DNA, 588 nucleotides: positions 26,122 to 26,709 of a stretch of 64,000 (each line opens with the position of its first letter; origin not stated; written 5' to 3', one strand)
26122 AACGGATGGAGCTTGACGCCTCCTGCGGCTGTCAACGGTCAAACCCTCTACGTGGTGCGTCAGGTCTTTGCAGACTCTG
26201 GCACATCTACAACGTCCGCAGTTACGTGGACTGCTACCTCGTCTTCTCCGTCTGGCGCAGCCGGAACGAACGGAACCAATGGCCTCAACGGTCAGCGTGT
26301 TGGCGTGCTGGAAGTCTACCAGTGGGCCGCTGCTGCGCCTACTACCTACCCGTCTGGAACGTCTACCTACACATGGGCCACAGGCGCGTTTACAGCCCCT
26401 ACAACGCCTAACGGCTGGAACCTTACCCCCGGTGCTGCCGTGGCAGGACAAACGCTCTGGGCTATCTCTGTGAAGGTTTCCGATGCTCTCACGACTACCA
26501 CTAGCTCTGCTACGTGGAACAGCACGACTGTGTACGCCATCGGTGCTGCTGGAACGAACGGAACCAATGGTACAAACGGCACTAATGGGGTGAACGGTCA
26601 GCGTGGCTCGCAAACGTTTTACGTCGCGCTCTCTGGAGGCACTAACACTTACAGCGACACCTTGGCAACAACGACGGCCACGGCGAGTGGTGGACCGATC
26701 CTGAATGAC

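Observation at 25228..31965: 2245-aa tail fibre with collagen-like GXY tracts and a tandem ~95-aa duplication; separate 108-aa collagen-like protein at 13590-13916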

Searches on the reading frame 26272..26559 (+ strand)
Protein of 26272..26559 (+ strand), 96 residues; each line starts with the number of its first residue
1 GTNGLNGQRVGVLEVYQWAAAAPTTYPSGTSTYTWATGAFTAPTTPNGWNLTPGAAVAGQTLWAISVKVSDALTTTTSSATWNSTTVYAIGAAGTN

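Call 22: search_solved_structures(query=A1, max_evalue=10, show_alignments=3)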
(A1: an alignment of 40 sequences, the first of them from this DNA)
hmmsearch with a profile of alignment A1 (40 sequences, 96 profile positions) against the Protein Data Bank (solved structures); distinct sequences matched with E-value up to 10: 34.
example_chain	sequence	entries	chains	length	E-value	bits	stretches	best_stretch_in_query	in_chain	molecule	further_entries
5b3g_B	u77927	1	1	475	0.12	15.5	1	21-86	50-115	Protein SHORT-ROOT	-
1kcb_A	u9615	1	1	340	0.16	15.1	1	9-67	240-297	Nitrite Reductase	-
5i6l_A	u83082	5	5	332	0.17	15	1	8-67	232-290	Copper-containing nitrite reductase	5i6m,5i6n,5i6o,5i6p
9rll_A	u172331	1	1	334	0.17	15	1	8-67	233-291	Copper-containing nitrite reductase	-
2avf_A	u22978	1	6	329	0.17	15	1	8-67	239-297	Copper-containing nitrite reductase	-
5ogf_A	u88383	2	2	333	0.17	15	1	8-67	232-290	Copper-containing nitrite reductase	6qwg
5i6k_A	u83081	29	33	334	0.17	15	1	8-67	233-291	Copper-containing nitrite reductase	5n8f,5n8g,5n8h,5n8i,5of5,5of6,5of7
1rzp_A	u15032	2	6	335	0.17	15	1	8-67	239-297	Copper-containing nitrite reductase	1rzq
1nia_A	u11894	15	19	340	0.18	15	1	8-67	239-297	NITRITE REDUCTASE | COPPER-CONTAINING NITRITE REDUCTASE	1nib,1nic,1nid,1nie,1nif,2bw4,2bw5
9t6o_A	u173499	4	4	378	0.2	14.8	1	8-67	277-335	Copper-containing nitrite reductase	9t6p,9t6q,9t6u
5akr_A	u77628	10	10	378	0.2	14.8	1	8-67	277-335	COPPER-CONTAINING NITRITE REDUCTASE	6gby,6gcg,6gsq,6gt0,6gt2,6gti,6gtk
5b3h_B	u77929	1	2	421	0.23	14.6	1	37-86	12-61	Protein SHORT-ROOT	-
1l9o_A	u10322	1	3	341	0.7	13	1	27-67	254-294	COPPER-CONTAINING NITRITE REDUCTASE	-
1l9s_A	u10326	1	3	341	0.74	13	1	27-67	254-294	COPPER-CONTAINING NITRITE REDUCTASE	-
1ndr_A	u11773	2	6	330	0.76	12.9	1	28-67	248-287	NITRITE REDUCTASE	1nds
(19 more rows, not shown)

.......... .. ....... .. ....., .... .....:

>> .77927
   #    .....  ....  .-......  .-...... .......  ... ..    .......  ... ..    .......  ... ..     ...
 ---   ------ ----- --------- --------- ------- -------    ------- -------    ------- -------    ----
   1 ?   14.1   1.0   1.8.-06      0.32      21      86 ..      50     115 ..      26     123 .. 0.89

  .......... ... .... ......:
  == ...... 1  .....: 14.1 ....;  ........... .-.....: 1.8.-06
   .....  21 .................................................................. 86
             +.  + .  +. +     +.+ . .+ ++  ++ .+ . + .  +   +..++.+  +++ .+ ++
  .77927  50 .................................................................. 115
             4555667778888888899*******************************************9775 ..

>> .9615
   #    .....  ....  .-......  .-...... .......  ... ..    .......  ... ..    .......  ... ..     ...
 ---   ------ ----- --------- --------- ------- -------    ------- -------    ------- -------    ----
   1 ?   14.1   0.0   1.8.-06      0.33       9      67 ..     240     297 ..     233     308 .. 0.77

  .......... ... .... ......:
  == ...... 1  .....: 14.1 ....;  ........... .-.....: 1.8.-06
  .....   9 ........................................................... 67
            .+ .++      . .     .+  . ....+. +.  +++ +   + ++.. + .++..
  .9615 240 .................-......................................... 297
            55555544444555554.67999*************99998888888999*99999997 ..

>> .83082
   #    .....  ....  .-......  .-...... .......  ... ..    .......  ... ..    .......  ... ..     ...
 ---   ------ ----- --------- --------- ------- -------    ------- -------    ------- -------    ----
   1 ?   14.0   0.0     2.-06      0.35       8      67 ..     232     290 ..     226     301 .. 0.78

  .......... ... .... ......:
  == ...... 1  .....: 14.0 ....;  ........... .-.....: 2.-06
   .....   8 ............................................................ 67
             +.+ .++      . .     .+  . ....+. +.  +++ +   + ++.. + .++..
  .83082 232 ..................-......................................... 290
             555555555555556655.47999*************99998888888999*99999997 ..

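Call 23: search_protein_families(library=pfam, alignment_id=A1, max_evalue=1)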
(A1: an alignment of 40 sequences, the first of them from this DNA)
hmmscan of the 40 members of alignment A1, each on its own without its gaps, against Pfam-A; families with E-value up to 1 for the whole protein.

A. member 1, seq(96 aa): 0 families

B. families by the number of members that match (of 40 scanned): 8 families
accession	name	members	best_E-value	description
PF07618.16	DUF1580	2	0.19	Protein of unknown function (DUF1580)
PF07532.17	Big_4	1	0.057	Bacterial Ig-like domain (group 4)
PF16167.10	DUF4871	1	0.065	Domain of unknown function (DUF4871)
PF11870.13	LutB_C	1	0.12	Lactate utilisation protein B, C-terminal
PF20433.3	PKAT_KLD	1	0.14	PKAT, KLD domain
PF15990.10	UPF0767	1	0.22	UPF0767 family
PF00511.22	PPV_E2_C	1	0.23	E2 (early) protein, C terminal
PF13620.12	CarboxypepD_reg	1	0.3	Carboxypeptidase regulatory-like domain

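Call 57: predict_structure(alignment_id=A1)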
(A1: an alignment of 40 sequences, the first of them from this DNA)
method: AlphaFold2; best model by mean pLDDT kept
length: 96 residues; sequences in the alignment: 40
mean_pLDDT: 88.8   pTM: 0.77
mean pLDDT of the five models: 88.8, 88.7, 88.6, 88.6, 87.4
residues with pLDDT >= 90: 67; 70-90: 19; 50-70: 9; < 50: 1
segments of 3 or more residues with pLDDT < 50: none
pLDDT, mean of each block of 10 residues (from residue 1): 62 95 96 94 96 90 95 88 94 71
secondary structure, 60 per line:
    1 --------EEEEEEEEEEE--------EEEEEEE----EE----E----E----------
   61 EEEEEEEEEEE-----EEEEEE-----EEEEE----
elements in order: E9-19 E28-34 E61-71 E77-82 E88-92

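Call 59: search_protein_representatives(alignment_id=A1)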
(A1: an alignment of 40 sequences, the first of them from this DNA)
Query: 40 sequences, 96 profile positions. Proteins with E-value up to 0.001 (for the whole library): 878; up to 1e-10: 497; up to 1e-30: 171. The best 150 are listed.
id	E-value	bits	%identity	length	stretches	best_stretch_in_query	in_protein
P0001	0.0e+00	1045.9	-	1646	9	1-95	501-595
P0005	1.9e-284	934.9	-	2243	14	1-96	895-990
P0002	1.5e-276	909.7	-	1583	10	1-96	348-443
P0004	1.2e-202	672.7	-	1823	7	1-95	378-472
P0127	5.7e-162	542.3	-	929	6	1-94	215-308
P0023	2.8e-159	533.7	-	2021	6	1-96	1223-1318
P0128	6.0e-139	468.5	-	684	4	1-96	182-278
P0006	1.2e-133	451.6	-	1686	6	1-96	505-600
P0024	5.3e-133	449.4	-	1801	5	1-96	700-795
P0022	3.7e-129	437.1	-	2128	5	1-96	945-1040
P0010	7.7e-126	426.5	-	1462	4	1-96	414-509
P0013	3.3e-120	408.4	-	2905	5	1-96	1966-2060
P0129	1.5e-118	403.1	-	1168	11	1-95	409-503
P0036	3.1e-113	386.1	-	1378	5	1-96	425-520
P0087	6.0e-111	378.8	-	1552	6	1-95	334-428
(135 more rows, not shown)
